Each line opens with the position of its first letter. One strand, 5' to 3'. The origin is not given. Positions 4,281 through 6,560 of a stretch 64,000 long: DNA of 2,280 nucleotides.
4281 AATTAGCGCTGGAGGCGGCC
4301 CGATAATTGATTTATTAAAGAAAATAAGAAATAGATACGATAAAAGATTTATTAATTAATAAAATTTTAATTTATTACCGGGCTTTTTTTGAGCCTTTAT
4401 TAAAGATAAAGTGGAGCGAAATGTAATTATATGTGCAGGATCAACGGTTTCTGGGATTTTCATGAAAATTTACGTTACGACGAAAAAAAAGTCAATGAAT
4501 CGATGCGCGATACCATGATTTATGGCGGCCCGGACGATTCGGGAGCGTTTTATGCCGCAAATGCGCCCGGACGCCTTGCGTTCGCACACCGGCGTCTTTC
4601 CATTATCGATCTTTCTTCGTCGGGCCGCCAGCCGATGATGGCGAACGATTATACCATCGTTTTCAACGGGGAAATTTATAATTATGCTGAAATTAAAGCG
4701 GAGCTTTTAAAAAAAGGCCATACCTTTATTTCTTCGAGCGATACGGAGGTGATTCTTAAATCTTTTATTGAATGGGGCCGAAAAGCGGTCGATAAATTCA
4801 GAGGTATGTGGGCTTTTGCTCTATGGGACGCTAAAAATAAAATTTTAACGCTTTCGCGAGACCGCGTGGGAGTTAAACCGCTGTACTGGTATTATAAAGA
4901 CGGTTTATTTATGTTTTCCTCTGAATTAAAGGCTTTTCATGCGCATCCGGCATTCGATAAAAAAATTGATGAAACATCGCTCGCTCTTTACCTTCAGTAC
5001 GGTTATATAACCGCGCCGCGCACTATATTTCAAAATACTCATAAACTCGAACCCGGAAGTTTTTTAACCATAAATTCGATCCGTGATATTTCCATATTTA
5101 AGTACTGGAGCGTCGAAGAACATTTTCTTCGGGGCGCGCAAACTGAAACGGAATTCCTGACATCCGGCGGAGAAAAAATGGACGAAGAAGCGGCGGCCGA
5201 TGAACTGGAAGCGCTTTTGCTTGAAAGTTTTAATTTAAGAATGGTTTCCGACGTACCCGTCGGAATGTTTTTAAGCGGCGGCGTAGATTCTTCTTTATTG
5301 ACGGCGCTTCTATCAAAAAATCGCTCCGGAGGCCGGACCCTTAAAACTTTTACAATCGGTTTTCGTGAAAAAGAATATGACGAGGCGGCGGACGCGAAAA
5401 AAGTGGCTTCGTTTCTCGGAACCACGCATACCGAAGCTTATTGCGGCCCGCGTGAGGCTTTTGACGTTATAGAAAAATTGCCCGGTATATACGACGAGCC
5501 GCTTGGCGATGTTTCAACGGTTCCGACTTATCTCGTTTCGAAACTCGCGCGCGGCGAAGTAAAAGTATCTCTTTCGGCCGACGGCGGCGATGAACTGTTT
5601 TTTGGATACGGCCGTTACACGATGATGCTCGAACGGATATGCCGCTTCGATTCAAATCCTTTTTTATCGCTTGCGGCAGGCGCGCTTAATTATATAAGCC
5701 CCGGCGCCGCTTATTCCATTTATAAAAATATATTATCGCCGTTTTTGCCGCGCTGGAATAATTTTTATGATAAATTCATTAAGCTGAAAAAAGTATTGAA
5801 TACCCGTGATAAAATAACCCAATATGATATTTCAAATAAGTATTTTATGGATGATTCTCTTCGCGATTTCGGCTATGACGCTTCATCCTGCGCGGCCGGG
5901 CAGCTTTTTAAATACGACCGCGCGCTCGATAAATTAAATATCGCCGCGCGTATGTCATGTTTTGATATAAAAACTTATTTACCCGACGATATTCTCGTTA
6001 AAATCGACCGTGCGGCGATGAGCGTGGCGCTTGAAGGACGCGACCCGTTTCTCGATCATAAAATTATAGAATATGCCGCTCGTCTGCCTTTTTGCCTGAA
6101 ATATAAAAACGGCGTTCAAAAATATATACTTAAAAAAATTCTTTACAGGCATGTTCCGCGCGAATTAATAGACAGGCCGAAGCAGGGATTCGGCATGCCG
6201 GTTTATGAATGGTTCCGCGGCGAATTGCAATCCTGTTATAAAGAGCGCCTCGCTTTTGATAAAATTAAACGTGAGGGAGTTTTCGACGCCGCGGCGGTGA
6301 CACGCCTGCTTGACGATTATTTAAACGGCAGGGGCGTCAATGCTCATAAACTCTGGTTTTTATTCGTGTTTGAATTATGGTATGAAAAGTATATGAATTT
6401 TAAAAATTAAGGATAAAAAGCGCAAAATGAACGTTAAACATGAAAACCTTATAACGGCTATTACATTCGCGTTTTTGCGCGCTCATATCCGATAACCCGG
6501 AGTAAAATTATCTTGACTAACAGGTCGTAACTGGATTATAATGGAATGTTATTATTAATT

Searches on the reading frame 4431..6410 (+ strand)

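Call 36: search_protein_families(library=pfam, proteins=[window:4431-6410:+], max_evalue=0.001)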
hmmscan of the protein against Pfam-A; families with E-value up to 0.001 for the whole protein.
window:4431-6410:+ (659 aa): 3 families
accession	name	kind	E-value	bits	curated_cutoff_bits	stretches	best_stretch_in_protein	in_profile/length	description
PF00733.27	Asn_synthase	-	1.7e-95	321.1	21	1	258-652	1-354/354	Asparagine synthase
PF13537.11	GATase_7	-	4.3e-44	149.9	25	1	53-170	1-122/123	Glutamine amidotransferase domain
PF13522.11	GATase_6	-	2.2e-40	138.1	27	1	46-165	9-130/130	Glutamine amidotransferase domain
